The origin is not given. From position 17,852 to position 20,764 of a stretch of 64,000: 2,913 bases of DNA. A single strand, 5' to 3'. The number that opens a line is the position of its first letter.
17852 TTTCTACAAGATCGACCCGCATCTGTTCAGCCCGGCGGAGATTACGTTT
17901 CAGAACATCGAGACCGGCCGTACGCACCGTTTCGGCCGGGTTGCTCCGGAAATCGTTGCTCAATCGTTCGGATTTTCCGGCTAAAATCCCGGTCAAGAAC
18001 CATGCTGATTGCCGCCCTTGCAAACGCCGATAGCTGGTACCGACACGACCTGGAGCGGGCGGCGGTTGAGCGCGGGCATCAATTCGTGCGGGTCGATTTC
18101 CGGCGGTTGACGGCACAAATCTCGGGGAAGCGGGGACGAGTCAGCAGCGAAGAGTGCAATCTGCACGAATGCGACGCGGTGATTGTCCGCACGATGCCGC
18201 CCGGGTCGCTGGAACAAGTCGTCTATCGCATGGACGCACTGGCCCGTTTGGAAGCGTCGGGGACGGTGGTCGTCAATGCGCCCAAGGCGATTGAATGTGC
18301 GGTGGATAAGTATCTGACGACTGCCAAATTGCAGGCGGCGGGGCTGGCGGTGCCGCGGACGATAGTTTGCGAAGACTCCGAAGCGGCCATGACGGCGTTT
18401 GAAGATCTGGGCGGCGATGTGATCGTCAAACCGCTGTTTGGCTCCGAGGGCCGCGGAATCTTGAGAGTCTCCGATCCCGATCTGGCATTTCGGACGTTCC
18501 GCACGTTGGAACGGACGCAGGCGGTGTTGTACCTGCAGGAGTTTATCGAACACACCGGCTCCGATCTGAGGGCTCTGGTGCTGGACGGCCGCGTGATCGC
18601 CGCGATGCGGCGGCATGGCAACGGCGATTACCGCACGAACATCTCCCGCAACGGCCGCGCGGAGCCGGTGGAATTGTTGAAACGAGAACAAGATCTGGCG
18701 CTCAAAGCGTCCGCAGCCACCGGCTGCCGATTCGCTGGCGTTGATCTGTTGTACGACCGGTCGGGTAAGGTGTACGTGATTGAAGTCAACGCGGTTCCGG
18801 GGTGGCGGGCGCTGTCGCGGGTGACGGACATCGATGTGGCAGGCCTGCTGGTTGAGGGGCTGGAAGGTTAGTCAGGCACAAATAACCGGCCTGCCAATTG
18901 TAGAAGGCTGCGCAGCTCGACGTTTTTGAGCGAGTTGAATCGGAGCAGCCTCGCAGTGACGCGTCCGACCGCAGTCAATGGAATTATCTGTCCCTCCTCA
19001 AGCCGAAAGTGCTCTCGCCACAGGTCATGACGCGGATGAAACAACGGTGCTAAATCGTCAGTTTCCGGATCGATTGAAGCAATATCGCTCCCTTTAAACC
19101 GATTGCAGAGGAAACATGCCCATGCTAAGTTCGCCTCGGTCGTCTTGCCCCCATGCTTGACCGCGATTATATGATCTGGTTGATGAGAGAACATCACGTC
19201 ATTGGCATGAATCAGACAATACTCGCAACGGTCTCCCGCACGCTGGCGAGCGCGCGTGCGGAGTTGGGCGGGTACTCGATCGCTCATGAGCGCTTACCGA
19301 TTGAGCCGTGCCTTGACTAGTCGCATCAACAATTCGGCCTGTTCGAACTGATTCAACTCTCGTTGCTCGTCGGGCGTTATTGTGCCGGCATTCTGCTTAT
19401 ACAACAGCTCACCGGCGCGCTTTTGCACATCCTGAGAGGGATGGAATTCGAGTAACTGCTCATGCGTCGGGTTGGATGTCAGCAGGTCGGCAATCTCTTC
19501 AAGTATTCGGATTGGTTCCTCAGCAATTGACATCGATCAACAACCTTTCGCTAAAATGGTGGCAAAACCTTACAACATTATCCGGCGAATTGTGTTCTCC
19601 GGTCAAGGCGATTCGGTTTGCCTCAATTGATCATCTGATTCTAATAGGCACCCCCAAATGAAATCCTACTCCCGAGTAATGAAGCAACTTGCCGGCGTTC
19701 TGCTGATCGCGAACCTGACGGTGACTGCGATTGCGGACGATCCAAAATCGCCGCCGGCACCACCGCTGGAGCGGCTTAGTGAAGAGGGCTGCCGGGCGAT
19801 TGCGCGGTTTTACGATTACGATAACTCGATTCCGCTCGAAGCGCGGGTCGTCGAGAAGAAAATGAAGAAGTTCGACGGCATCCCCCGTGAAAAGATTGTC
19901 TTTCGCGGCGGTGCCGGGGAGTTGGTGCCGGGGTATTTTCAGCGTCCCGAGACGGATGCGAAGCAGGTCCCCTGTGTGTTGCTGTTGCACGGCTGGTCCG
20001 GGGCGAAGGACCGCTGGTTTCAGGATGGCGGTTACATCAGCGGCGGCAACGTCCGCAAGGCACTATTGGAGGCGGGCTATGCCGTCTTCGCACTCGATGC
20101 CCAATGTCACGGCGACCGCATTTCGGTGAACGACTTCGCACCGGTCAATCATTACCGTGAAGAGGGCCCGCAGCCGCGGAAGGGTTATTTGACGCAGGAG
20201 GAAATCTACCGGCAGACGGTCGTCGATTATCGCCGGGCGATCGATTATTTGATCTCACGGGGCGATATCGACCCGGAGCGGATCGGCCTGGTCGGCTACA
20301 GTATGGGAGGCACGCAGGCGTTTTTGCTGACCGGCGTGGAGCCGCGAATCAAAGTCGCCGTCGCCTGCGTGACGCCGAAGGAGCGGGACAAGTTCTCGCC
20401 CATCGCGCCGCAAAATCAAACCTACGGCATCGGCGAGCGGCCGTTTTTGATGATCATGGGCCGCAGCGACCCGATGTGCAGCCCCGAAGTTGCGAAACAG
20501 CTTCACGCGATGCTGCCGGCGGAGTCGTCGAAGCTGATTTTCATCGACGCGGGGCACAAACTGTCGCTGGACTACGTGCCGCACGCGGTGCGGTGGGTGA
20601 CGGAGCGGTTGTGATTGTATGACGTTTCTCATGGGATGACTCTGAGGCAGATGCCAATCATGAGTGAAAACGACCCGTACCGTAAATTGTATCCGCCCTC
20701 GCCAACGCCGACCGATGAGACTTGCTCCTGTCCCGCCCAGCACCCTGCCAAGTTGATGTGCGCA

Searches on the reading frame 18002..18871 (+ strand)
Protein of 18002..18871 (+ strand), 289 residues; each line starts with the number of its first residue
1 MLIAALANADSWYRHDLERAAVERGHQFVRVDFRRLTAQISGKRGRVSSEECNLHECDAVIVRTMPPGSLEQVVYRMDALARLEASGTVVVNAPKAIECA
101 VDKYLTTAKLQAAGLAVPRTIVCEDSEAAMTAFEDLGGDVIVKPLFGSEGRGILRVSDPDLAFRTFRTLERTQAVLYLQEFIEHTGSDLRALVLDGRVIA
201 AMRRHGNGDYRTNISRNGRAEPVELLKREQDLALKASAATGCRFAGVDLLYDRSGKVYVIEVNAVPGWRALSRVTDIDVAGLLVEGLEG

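Call 36: search_protein_families(library=pfam, proteins=[window:18002-18871:+], max_evalue=0.001)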
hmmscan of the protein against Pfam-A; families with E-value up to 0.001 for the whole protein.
window:18002-18871:+ (289 aa): 10 families
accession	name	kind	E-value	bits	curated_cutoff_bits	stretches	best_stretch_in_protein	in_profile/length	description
PF08443.16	RimK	-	5.9e-32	111.2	21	1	100-285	1-186/188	RimK-like ATP-grasp domain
PF02955.21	GSH-S_ATP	-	1.8e-18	67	23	1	116-257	11-159/175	Prokaryotic glutathione synthetase, ATP-grasp domain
PF18030.7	Rimk_N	-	5.6e-11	43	26.4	1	1-97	1-94/94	RimK PreATP-grasp domain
PF02655.19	ATP-grasp_3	-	1e-09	39.1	23.2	1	101-264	2-155/160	ATP-grasp domain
PF14398.11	ATPgrasp_YheCD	-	1.5e-09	37.9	26.8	0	223-276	179-237/255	YheC/D like ATP-grasp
PF14397.11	ATPgrasp_ST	-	4.3e-09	36.4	31.4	1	91-158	10-81/278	Sugar-transfer associated ATP-grasp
PF02951.20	GSH-S_N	-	1.1e-05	25.9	21.3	1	47-97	69-118/119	Prokaryotic glutathione synthetase, N-terminal domain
PF07478.18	Dala_Dala_lig_C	-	1.1e-05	25.5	24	1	224-275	133-185/204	D-ala D-ala ligase C-terminus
PF02222.28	ATP-grasp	-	3.5e-05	24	27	1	110-196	3-92/179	ATP-grasp domain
PF14243.11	R2K_3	-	0.00033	21.3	26.3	1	178-264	79-150/169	ATP-grasp domain, R2K clade family 3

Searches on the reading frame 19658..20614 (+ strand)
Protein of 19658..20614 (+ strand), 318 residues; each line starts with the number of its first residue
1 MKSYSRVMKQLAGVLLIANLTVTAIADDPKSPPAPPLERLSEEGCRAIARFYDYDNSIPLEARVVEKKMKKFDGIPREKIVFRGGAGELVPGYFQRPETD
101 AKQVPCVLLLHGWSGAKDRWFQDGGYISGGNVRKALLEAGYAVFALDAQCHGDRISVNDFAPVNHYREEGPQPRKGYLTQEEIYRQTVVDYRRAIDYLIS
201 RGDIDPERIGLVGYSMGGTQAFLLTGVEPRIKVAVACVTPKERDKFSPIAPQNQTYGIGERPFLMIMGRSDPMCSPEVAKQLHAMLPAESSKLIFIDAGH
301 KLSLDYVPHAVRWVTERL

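Call 36: search_protein_families(library=pfam, proteins=[window:19658-20614:+], max_evalue=0.001)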
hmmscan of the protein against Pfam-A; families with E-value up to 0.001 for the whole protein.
window:19658-20614:+ (318 aa): 11 families
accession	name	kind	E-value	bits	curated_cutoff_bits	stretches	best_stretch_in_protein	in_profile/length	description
PF00561.26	Abhydrolase_1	-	6.7e-13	49.3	25.8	1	105-239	1-102/245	alpha/beta hydrolase fold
PF12697.13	Abhydrolase_6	-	3e-11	44.9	26.3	1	107-240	1-97/217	Alpha/beta hydrolase family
PF05448.18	AXE1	-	6.4e-11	42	21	1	79-238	58-207/321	Acetyl xylan esterase (AXE1)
PF01738.24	DLH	-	3.8e-10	40.2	21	1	92-292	3-175/217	Dienelactone hydrolase family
PF12146.15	Hydrolase_4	-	9.3e-09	35.4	27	1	132-240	23-109/239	Serine aminopeptidase, S33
PF00326.27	Peptidase_S9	-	6.9e-08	32.7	22.6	1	186-230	43-87/213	Prolyl oligopeptidase family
PF20434.5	BD-FAE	-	1.5e-07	31.6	26.8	0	179-225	58-107/215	BD-FAE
PF08840.17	BAAT_C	-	3.9e-07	30.8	20.9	1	192-241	7-56/210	BAAT / Acyl-CoA thioester hydrolase C terminal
PF03959.19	FSH1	-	1.2e-06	28.8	21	1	107-301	7-200/211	Serine hydrolase (FSH1)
PF12740.14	PETase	-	0.00062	19.7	28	1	201-249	119-167/263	PET hydrolase-like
PF08386.16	Abhydrolase_4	-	0.00071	20.1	21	0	248-304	22-77/103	TAP-like protein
